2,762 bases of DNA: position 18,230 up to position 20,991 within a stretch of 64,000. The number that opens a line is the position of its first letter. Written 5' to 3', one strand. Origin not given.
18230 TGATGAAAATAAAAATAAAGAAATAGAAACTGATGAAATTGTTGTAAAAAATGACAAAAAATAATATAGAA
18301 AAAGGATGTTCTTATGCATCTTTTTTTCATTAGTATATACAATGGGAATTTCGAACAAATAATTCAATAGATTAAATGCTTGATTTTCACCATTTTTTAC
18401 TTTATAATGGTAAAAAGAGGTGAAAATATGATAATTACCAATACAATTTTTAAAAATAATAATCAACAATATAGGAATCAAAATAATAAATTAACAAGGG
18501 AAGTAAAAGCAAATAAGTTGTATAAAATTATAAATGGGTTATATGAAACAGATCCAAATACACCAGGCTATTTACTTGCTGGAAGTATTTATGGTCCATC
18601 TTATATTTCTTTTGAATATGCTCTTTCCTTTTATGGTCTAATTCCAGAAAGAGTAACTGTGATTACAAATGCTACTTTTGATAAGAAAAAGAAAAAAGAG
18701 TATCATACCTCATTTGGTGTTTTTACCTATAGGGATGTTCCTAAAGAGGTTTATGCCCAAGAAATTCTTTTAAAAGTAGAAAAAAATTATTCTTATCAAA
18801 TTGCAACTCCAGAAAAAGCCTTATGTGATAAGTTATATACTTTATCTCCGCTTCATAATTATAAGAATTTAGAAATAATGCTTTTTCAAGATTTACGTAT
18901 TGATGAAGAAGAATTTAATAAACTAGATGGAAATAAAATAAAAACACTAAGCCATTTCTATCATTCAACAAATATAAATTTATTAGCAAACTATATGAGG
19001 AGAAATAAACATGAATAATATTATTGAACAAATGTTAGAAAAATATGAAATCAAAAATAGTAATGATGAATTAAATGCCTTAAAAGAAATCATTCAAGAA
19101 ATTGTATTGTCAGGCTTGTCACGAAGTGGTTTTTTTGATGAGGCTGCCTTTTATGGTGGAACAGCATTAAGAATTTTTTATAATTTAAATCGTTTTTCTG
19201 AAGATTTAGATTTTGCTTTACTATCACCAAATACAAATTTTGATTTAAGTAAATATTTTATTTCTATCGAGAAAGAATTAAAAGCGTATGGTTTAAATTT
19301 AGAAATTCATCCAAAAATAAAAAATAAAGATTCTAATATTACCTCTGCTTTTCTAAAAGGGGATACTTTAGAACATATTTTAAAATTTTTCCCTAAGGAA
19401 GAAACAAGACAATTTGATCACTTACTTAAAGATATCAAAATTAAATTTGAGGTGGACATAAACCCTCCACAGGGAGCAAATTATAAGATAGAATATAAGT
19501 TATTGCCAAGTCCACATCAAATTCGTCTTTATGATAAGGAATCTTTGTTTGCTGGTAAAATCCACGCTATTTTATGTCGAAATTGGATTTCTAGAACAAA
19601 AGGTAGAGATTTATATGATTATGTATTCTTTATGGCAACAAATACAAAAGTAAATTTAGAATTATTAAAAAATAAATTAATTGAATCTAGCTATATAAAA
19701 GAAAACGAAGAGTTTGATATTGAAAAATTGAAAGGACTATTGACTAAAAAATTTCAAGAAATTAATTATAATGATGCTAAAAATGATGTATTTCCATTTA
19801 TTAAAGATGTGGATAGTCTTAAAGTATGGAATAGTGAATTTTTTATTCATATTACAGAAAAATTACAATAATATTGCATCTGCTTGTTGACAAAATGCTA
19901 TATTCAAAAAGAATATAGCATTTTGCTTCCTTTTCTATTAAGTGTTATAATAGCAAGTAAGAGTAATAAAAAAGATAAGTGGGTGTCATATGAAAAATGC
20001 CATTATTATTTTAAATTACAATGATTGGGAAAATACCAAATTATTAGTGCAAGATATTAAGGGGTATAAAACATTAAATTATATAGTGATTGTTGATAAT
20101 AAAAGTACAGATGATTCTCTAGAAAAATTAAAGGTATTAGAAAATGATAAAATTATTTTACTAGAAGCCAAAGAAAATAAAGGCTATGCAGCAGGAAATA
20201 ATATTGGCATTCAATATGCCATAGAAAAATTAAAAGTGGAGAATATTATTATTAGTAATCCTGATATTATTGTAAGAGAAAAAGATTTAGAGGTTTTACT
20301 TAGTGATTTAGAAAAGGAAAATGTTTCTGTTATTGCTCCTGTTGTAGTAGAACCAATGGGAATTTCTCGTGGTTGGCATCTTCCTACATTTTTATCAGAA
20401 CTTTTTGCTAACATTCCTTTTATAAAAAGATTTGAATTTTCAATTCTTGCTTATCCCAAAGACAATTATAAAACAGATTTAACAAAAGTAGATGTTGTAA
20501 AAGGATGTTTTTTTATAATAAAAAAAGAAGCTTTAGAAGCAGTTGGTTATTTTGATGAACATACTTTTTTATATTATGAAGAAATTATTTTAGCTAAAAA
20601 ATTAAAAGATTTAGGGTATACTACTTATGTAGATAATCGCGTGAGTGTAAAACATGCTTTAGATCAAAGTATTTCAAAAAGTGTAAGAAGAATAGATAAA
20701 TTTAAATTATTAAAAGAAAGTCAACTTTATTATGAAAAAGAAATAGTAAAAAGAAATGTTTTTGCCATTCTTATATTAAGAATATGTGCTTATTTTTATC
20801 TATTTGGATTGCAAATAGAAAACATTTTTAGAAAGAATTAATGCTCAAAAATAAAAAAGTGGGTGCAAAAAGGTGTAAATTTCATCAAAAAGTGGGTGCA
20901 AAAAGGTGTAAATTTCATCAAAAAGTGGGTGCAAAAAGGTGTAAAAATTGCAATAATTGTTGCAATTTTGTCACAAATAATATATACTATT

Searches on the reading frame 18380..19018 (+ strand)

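Call 4: search_protein_families(library=pfam, proteins=[window:18380-19018:+])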
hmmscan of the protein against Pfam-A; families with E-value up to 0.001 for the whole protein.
window:18380-19018:+ (212 aa): 0 families

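Call 11: search_protein_families(library=padloc, proteins=[window:18380-19018:+], max_evalue=0.01)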
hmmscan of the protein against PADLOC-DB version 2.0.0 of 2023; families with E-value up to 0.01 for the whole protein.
window:18380-19018:+ (212 aa): 12 families
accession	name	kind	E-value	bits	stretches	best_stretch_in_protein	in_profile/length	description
PDLC02230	AbiEi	-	1.5e-63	212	1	17-208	2-191/192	AbiEi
PDLC02272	AbiEi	-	3.9e-33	113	1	30-201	27-189/200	AbiEi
PDLC02241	AbiEi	-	2.2e-31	107.2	1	29-206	23-194/199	AbiEi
PDLC02240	AbiEi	-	1.3e-20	71.9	1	38-204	38-208/216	AbiEi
PDLC02274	AbiEi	-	5.4e-16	56.9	1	53-204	53-208/217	AbiEi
PDLC02255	AbiEi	-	1.8e-14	51.7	1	29-166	28-158/186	AbiEi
PDLC02267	AbiEi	-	5.7e-11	40.3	1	12-153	15-153/252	AbiEi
PDLC02232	AbiEi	-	1.7e-08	32.5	1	23-150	26-158/177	AbiEi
PDLC02225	AbiEi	-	2.1e-06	25.6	1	24-151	20-144/198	AbiEi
PDLC02238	AbiEi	-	0.00012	20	1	30-112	11-95/180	AbiEi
PDLC01169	TPR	-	0.0011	16.5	1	83-196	50-168/252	TPR repeats containing protein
PDLC02269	AbiEi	-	0.0011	16.3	1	31-152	33-144/251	AbiEi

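Call 12: search_protein_families(library=ncbifam, proteins=[window:18380-19018:+], max_evalue=0.01)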
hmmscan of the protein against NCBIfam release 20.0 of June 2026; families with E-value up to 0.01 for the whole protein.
window:18380-19018:+ (212 aa): 1 family
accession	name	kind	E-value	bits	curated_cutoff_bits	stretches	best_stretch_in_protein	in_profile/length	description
NF047376.1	TAA_AbiEi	equivalog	1.4e-06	28.1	150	1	28-150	32-160/172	type IV toxin-antitoxin system AbiEi family antitoxin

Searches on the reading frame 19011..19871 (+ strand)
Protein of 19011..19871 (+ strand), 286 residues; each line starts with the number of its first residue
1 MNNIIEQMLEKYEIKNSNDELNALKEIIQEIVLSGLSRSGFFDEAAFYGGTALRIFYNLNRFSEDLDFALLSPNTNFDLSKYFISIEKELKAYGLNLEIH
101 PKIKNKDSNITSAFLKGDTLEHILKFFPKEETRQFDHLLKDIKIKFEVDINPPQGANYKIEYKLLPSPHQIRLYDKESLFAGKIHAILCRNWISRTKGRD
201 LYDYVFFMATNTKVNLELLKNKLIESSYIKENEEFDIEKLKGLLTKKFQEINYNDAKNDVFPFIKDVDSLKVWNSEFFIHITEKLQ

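Call 4: search_protein_families(library=pfam, proteins=[window:19011-19871:+])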
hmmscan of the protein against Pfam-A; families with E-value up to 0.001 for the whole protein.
window:19011-19871:+ (286 aa): 1 family
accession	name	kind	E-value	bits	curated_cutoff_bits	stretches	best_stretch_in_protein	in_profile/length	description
PF08843.17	AbiEii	-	8e-30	104.9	22.5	1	32-266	2-229/238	Nucleotidyl transferase AbiEii toxin, Type IV TA system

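Call 11: search_protein_families(library=padloc, proteins=[window:19011-19871:+], max_evalue=0.01)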
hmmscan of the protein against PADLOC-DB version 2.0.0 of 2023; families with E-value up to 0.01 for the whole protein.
window:19011-19871:+ (286 aa): 28 families (the best 25 are shown)
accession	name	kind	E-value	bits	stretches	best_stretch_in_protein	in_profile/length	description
PDLC02293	AbiEii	-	3.3e-103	342.9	1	4-285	1-267/270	AbiEii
PDLC02296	AbiEii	-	1.9e-22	77.8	1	3-233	6-219/282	AbiEii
PDLC02313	AbiEii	-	3.8e-22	77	1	11-268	10-239/254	AbiEii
PDLC02323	AbiEii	-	3.4e-21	74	1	8-245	6-216/248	AbiEii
PDLC02304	AbiEii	-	1.5e-17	62.4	1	25-239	23-217/260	AbiEii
PDLC02324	AbiEii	-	2.8e-14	51.4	2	44-74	26-56/231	AbiEii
PDLC02307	AbiEii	-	5.8e-14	50.4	1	45-238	23-173/219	AbiEii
PDLC02306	AbiEii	-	2.4e-11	41.8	1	20-262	16-259/280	AbiEii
PDLC02328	AbiEii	-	4.9e-11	40.9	1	48-209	18-143/203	AbiEii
PDLC02288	AbiEii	-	5.2e-11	40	2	139-232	131-227/294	AbiEii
PDLC02330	AbiEii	-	6.2e-11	40.4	1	26-92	8-71/219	AbiEii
PDLC02305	AbiEii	-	8.6e-11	39.6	1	43-268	43-241/306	AbiEii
PDLC02294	AbiEii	-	1.2e-10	39.6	1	43-253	43-229/260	AbiEii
PDLC02292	AbiEii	-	4.2e-10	37.9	1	31-113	36-110/283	AbiEii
PDLC02318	AbiEii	-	1.1e-09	36.1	1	24-72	21-71/280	AbiEii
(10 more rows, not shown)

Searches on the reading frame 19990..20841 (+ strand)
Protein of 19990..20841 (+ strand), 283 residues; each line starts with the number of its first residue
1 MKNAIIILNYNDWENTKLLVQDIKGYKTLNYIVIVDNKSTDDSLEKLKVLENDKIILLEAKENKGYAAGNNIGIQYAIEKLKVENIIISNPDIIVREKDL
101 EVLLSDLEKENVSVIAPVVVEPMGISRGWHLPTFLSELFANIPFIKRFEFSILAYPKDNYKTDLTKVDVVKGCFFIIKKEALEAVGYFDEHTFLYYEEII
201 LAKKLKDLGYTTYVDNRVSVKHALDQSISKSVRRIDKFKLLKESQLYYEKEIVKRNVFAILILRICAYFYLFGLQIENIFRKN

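Call 4: search_protein_families(library=pfam, proteins=[window:19990-20841:+])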
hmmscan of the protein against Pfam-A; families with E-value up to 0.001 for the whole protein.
window:19990-20841:+ (283 aa): 2 families
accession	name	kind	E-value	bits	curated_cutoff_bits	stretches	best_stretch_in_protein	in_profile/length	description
PF00535.33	Glycos_transf_2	-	5.5e-15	56.1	23.3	1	5-185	2-167/168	Glycosyl transferase family 2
PF13506.12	Glyco_transf_21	-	0.00021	21.2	21.7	1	77-234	25-168/174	Glycosyl transferase family 21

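Call 12: search_protein_families(library=ncbifam, proteins=[window:19990-20841:+], max_evalue=0.01)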
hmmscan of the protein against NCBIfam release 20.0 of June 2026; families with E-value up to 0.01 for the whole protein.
window:19990-20841:+ (283 aa): 7 families
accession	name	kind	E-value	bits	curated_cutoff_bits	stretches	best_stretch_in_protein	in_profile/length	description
TIGR01556.1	rhamnosyltran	subfamily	4e-18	65.6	200.55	1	23-233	14-211/281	rhamnosyltransferase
TIGR03937.1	PgaC_IcaA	equivalog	1.3e-06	27.7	422.3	1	4-211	48-239/407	poly-beta-1,6-N-acetyl-D-glucosamine synthase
TIGR03965.1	mycofact_glyco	equivalog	2.8e-06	26.5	280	1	30-122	106-194/467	mycofactocin biosynthesis glycosyltransferase MftF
NF041875.1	EPS_EpsD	equivalog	1.6e-05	24.5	370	1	6-227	4-211/325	exopolysaccharide biosynthesis glycosyltransferase EpsD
NF050113.1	gal_furan_GlfT1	equivalog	3e-05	23.5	330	1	26-121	25-119/290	galactofuranosyltransferase GlfT1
NF047683.1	TeichurnBiosyTuaG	equivalog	0.00067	19.4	400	1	5-78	10-86/252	teichuronic acid biosynthesis protein TuaG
NF058614.1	PPMAGASynPpgS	equivalog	0.0017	17.8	370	1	5-116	4-110/226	polyprenyl-phospho-N-acetylgalactosaminyl synthase PpgS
